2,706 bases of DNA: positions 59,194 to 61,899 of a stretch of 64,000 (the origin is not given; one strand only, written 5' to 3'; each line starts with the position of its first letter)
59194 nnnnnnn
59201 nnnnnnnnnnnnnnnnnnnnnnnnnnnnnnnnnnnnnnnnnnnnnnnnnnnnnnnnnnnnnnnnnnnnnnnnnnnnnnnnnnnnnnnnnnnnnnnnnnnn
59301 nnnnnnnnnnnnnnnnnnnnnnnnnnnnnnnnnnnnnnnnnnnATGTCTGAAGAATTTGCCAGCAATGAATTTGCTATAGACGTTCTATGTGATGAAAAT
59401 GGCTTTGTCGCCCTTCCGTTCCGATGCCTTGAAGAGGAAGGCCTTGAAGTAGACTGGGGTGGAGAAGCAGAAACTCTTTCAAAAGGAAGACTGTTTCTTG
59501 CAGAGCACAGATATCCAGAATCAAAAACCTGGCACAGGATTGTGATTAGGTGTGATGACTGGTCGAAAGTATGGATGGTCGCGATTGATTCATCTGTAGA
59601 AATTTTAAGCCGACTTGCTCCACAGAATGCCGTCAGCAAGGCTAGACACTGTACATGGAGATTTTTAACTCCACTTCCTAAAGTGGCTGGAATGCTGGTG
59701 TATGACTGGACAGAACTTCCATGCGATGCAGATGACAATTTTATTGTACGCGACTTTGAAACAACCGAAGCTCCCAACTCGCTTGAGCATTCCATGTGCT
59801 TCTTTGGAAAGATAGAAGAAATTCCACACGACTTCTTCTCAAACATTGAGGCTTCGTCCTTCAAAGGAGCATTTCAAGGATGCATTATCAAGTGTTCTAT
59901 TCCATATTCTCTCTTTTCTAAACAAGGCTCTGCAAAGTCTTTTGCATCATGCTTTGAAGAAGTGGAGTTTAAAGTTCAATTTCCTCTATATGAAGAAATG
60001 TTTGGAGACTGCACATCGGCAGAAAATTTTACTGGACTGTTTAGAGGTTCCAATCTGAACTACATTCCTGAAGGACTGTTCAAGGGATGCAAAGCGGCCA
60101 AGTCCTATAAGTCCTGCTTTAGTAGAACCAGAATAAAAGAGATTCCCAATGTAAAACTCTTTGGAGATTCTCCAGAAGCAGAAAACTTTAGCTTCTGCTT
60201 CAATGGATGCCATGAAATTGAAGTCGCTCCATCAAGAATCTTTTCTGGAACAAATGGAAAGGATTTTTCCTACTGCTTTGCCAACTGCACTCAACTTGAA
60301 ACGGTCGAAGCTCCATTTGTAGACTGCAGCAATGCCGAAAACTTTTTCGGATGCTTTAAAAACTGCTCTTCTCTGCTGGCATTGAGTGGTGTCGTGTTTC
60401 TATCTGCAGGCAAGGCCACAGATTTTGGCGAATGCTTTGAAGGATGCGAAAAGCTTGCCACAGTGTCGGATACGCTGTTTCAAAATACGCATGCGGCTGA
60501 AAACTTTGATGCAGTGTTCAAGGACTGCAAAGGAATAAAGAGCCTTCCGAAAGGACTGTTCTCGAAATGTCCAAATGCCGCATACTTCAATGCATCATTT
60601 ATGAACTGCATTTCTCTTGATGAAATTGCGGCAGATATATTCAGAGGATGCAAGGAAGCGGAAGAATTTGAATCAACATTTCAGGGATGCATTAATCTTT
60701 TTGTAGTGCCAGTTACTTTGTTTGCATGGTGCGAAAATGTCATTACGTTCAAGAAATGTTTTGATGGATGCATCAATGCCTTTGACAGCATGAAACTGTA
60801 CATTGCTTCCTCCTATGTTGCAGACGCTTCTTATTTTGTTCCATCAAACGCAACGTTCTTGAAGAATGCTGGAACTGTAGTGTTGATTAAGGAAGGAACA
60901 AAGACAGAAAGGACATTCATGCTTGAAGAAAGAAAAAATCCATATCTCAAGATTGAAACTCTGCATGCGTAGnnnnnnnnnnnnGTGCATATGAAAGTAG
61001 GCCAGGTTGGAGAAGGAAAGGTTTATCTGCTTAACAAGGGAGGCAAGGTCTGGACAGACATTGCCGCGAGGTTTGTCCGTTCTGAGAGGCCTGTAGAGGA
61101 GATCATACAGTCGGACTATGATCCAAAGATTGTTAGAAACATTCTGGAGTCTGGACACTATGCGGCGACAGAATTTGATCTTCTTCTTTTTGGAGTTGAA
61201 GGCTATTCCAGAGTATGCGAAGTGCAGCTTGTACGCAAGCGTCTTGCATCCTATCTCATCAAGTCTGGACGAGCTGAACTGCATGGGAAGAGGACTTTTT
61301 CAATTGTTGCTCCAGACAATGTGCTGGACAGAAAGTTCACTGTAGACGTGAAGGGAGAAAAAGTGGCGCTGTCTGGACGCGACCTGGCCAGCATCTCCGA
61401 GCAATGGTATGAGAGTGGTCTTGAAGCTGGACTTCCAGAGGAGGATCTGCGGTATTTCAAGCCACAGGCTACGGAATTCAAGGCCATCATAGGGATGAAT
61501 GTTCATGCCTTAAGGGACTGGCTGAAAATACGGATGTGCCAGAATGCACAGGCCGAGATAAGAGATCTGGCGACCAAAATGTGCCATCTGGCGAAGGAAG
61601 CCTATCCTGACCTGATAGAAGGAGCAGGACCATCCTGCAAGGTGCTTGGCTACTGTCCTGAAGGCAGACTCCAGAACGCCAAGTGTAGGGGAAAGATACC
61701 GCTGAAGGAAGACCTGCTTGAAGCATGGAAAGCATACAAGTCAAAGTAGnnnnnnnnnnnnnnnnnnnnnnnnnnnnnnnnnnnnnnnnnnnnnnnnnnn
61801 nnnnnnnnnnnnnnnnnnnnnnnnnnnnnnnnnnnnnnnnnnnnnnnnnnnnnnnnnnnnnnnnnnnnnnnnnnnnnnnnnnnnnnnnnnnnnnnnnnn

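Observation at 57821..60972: Two paralogous BspA-type leucine-rich-repeat proteins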

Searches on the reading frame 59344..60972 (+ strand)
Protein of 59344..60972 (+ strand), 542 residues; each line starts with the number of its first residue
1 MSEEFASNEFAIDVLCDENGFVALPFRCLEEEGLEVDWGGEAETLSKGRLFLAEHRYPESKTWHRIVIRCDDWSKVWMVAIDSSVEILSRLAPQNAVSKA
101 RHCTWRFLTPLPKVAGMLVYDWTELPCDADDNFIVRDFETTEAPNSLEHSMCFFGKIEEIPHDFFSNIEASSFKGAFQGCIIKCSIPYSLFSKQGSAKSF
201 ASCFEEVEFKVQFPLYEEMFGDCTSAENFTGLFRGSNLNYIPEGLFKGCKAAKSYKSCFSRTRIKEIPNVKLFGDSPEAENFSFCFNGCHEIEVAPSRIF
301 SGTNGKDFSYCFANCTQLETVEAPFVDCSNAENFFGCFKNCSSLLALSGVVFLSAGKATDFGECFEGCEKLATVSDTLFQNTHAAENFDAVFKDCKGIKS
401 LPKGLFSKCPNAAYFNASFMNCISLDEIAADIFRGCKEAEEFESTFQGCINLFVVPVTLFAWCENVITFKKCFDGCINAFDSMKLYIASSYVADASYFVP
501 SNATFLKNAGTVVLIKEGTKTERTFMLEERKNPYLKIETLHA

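Call 3: search_protein_families(library=pfam, proteins=[window:59344-60972:+], max_evalue=1)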
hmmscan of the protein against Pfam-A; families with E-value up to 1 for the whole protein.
window:59344-60972:+ (542 aa): 0 families

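Call 4: search_protein_families(library=phrogs, proteins=[window:59344-60972:+], max_evalue=1)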
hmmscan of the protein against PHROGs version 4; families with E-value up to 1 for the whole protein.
window:59344-60972:+ (542 aa): 1 family
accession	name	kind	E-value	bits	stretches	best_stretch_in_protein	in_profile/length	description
phrog_9915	-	unknown function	2.7e-45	155.2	2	262-476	1232-1446/1813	-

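Call 6: search_protein_families(library=ncbifam, proteins=[window:59344-60972:+], max_evalue=1)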
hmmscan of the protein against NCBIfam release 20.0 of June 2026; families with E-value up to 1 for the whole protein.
window:59344-60972:+ (542 aa): 0 families

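Call 23: find_homologous_proteins(query=window:59344-60972:+, max_evalue=0.00001)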
Query window:59344-60972:+ (542 aa): 33 proteins with E <= 0.00001 among 5456 candidates.
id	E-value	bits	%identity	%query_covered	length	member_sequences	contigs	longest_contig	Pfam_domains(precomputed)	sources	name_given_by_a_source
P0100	0.0e+0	1259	100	100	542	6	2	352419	-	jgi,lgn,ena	-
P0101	3.6e-294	995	78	100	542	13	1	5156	-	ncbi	-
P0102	9.3e-195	666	52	100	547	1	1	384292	-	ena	-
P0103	4.3e-167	575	75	60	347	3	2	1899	-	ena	-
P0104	2.5e-159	549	49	99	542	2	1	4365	-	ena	-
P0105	8.4e-93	330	36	97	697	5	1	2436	-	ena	-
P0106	1.2e-52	197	28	56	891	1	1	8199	PF03382.21,PF13306.13,PF13855.13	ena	-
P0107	1.5e-52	197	29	56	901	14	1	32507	PF13306.13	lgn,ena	-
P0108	3.8e-51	192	26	65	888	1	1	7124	PF13306.13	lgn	-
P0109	1.6e-50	190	28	63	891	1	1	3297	PF13306.13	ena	-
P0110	3.2e-49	186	26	56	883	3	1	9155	PF03382.21,PF13306.13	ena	-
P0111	7.3e-49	185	27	57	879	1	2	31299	PF03382.21,PF13306.13,PF13004.14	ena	-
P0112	1.5e-42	164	28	63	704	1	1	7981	PF03382.21,PF13306.13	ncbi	-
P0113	1.7e-41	161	31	60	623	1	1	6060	-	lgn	-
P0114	2.1e-40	157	29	56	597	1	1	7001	-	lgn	-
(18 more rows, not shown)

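Call 25: find_encoding_contigs(protein=P0100, flank=10000, max_places=4)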
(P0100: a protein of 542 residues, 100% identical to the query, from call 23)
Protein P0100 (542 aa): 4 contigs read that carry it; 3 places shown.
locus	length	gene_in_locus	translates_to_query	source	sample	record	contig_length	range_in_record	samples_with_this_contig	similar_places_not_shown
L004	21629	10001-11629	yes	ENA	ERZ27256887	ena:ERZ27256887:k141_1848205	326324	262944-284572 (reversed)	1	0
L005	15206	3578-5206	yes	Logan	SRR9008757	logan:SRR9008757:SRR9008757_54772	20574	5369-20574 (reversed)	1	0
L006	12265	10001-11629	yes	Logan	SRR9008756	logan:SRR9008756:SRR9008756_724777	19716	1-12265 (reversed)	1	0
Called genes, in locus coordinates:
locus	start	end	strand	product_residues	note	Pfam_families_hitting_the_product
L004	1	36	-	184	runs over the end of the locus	-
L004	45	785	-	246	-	-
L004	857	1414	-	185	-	-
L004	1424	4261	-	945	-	-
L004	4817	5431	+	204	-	PF08291:Peptidase_M15_3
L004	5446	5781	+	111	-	-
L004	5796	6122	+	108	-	-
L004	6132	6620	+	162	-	-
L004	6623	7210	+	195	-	-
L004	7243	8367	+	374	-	-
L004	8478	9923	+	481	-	PF13306:LRR_5 (faint)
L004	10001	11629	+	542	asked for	-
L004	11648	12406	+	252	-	PF02511:Thy1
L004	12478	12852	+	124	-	PF01079:Hint (weak), PF07591:PT-HINT, PF14890:Intein_splicing (weak)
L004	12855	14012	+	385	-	-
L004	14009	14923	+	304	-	-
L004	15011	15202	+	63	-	-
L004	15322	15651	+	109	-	-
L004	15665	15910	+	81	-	-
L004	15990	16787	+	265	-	PF02086:MethyltransfD12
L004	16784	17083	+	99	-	PF20274:cREC_REC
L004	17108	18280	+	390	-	-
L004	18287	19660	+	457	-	PF17289:Terminase_6C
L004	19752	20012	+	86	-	-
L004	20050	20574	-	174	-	-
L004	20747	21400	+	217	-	PF00136:DNA_pol_B, PF14890:Intein_splicing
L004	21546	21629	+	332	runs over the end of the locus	-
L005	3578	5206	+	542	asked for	-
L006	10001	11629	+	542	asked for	-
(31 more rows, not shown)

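Call 43: search_protein_families(library=pfam, proteins=[L004:14009-14923:+], max_evalue=0.01)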
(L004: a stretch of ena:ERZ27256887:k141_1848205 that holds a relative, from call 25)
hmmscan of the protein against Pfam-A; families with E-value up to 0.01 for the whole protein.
L004:14009-14923:+ (304 aa): 2 families
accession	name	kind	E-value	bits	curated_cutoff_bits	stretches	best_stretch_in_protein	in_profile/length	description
PF19500.6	DUF6035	-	0.0015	18.9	22.6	1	140-193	66-116/179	Domain of unknown function (DUF6035)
PF14890.11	Intein_splicing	-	0.0046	17.2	35.8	1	2-38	122-155/155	Intein splicing domain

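Call 50: predict_structure(alignment_id=A2)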
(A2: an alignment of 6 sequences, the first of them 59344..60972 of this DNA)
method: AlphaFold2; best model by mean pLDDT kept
length: 542 residues; sequences in the alignment: 6
mean_pLDDT: 91.7   pTM: 0.90
mean pLDDT of the five models: 91.7, 89.9, 89.2, 88.9, 87.8
residues with pLDDT >= 90: 416; 70-90: 96; 50-70: 30; < 50: 0
segments of 3 or more residues with pLDDT < 50: none
pLDDT, mean of each block of 10 residues (from residue 1): 76 93 80 80 70 84 94 88 88 87 95 90 81 73 92 94 93 96 95 94 97 94 96 97 95 98 95 97 98 96 97 97 95 98 96 95 98 95 97 98 95 98 95 95 97 92 97 86 89 94 66 94 95 89 65
secondary structure, 60 per line:
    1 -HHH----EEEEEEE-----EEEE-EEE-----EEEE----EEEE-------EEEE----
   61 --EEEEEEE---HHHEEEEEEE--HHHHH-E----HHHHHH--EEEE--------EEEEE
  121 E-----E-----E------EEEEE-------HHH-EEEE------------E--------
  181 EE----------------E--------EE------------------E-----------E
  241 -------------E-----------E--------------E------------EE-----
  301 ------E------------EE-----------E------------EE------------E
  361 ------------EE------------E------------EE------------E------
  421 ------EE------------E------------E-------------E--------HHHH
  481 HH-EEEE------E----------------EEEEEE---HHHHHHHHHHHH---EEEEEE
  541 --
elements in order: E9-15 E21-24 E26-28 E34-37 E42-45 E53-56 E63-69 E76-82 H85-89 H96-101 E104-107 E116-121 E140-144 E156-159 H477-482 E484-487 E511-516 H520-531 E535-540

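Call 63: search_protein_families(library=pfam, proteins=[P0101, P0102, P0104, P0105], max_evalue=0.01)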
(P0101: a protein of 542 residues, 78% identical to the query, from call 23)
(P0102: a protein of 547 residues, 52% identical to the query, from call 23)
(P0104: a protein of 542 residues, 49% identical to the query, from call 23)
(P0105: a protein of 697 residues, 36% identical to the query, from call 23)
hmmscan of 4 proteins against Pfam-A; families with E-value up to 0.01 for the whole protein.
P0101 (542 aa): 0 families

P0102 (547 aa): 0 families

P0104 (542 aa): 0 families

P0105 (697 aa): 0 families

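Call 71: search_dna_similar(query=window:59344-60972:+, collection=phages, mode=protein, max_rows=40, rows=spread)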
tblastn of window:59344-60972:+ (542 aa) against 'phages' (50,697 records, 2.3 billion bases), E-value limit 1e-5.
Records with a match: 53; places in all: 148; records where one place covers at least 80% of the query: 0.
Best place of each record, by identity: <60% 53.
By first word of the organism name: Escherichia 31; Klebsiella 14; Listeria 2; Phapecoctavirus 2; Erwinia 1; Pseudomonas 1; Campylobacter 1; Shigella 1.
By host as written in the record: Klebsiella pneumoniae 12; Escherichia coli K-12 MG1655 8; Escherichia coli 6; Escherichia coli EC3.18 4; Klebsiella pneumoniae ST16-OXA48 2; Listeria monocytogenes 2; - 2; Escherichia sp. 2; and 13 more.
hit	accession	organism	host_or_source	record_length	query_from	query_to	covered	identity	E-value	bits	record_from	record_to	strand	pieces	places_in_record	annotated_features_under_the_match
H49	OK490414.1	Klebsiella phage Kp4861-1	Klebsiella pneumoniae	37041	160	474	58%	29.0%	1e-32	139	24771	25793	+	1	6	record has no annotation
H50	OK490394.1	Klebsiella phage Kp4845-1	Klebsiella pneumoniae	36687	227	476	46%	36.0%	1e-32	139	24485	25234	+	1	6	record has no annotation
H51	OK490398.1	Klebsiella phage Kp4847-1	Klebsiella pneumoniae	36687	227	476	46%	36.0%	1e-32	139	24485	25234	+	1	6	record has no annotation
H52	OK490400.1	Klebsiella phage Kp4848-1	Klebsiella pneumoniae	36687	227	476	46%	36.0%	1e-32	139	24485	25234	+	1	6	record has no annotation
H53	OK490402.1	Klebsiella phage Kp4849-1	Klebsiella pneumoniae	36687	227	476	46%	36.0%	1e-32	139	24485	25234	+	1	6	record has no annotation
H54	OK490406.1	Klebsiella phage Kp4851-1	Klebsiella pneumoniae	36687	227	476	46%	36.0%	1e-32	139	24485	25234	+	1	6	record has no annotation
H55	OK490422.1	Klebsiella phage Kp4867-1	Klebsiella pneumoniae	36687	227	476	46%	36.0%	1e-32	139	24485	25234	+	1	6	record has no annotation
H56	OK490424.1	Klebsiella phage Kp4868-1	Klebsiella pneumoniae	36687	227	476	46%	36.0%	1e-32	139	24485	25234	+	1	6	record has no annotation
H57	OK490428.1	Klebsiella phage Kp4870-1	Klebsiella pneumoniae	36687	227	476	46%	36.0%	1e-32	139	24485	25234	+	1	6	record has no annotation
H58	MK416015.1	Klebsiella phage ST16-OXA48phi5.4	Klebsiella pneumoniae ST16-OXA48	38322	160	474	58%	28.5%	1e-32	139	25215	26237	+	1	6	tail protein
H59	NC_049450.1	Klebsiella phage ST16-OXA48phi5.4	Klebsiella pneumoniae ST16-OXA48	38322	160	474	58%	28.5%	1e-32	139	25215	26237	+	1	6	tail protein I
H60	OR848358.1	Listeria phage LM 4-14-1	Listeria monocytogenes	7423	236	459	41%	26.8%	1e-8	64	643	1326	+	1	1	record has no annotation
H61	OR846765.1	Listeria phage LM 4-11-1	Listeria monocytogenes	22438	236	459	41%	26.8%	1e-8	64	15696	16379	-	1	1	record has no annotation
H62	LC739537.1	Escherichia phage phiWec188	Escherichia coli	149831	336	472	25%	29.5%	7e-7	58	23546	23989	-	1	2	hypothetical protein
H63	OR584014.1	Pseudomonas phage PsgM04F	Pseudomonas coronafaciens pv. garcae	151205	336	472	25%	29.5%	9e-7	58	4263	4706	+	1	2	tail protein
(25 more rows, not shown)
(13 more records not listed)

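Call 82: fold_search(model_id=the predicted structure, library=viral)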
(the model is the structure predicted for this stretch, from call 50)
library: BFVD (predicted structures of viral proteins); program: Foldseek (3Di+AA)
matches with E <= 10: 537; with E <= 0.001: 50
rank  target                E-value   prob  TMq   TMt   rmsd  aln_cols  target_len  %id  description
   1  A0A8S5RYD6            3.0e-17  1.00  0.45  0.45   8.7       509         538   20  Leucine-rich repeat protein [Myoviridae sp. ctNQV2]
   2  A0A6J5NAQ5            2.7e-13  1.00  0.30  0.25  15.4       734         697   14  Bacterial surface protein 26-residue repeat [uncultured Caudovirales phage]
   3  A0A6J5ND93            3.3e-13  1.00  0.34  0.21  15.6       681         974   16  Bacterial surface protein 26-residue repeat [uncultured Caudovirales phage]
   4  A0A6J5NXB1            1.4e-12  1.00  0.29  0.22  14.7       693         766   13  Leucine rich repeat 5 [uncultured Caudovirales phage]
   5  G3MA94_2              3.4e-10  1.00  0.47  0.26   9.5       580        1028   16  Gp353 [Bacillus phage G]
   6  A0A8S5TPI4            8.2e-10  1.00  0.30  0.38  14.6       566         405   13  Leucine-rich repeat protein [Podoviridae sp. ct2iq11]
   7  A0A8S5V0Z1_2          1.7e-09  1.00  0.51  0.32   8.7       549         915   13  Putative membrane protein [Siphoviridae sp. ct3r22]
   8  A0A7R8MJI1            5.9e-09  1.00  0.43  0.33  11.3       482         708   15  Gp353 [Klebsiella phage vB_KvM-Eowyn]
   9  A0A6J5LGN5            7.0e-09  1.00  0.27  0.38  15.8       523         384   13  PKD domain-containing protein [uncultured Caudovirales phage]
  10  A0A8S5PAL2            7.0e-09  1.00  0.33  0.33  16.0       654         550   11  Surface protein [Myoviridae sp. ctTYJ16]
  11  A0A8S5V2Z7            8.0e-09  1.00  0.31  0.46   7.9       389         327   16  Uncharacterized protein [Siphoviridae sp. ct0Bp21]
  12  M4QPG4                1.1e-08  1.00  0.20  0.29  14.8       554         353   10  PKD domain-containing protein [Synechococcus phage S-SKS1]
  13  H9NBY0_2              1.1e-08  1.00  0.31  0.21  13.1       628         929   12  (no name in the UniProt tables at hand)
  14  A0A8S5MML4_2          1.3e-08  1.00  0.39  0.28  14.4       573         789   15  Cell wall surface anchor family domain protein [Siphoviridae sp. ctxc31]
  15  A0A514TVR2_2          5.3e-08  1.00  0.21  0.12  13.7       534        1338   12  BspA family leucine-rich repeat surface protein [Aeromonas phage D3]
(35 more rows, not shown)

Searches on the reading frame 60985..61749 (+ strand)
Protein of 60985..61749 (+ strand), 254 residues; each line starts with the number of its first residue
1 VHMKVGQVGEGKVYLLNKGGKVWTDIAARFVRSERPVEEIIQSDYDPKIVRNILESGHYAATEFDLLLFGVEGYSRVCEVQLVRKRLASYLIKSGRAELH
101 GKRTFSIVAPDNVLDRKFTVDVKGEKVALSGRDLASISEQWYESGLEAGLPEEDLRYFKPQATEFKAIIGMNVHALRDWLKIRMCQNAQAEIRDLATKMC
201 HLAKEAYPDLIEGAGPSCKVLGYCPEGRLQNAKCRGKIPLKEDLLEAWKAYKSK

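Call 12: search_protein_families(library=phrogs, proteins=[window:60985-61749:+], max_evalue=0.001)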
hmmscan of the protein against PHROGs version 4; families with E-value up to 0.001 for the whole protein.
window:60985-61749:+ (254 aa): 2 families
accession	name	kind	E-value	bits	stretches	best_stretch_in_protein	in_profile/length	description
phrog_85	-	DNA, RNA and nucleotide metabolism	9.4e-14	51.9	1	48-211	413-580/866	thymidylate synthase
phrog_10644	-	DNA, RNA and nucleotide metabolism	4.4e-05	24.6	1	132-211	72-151/160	thymidylate synthase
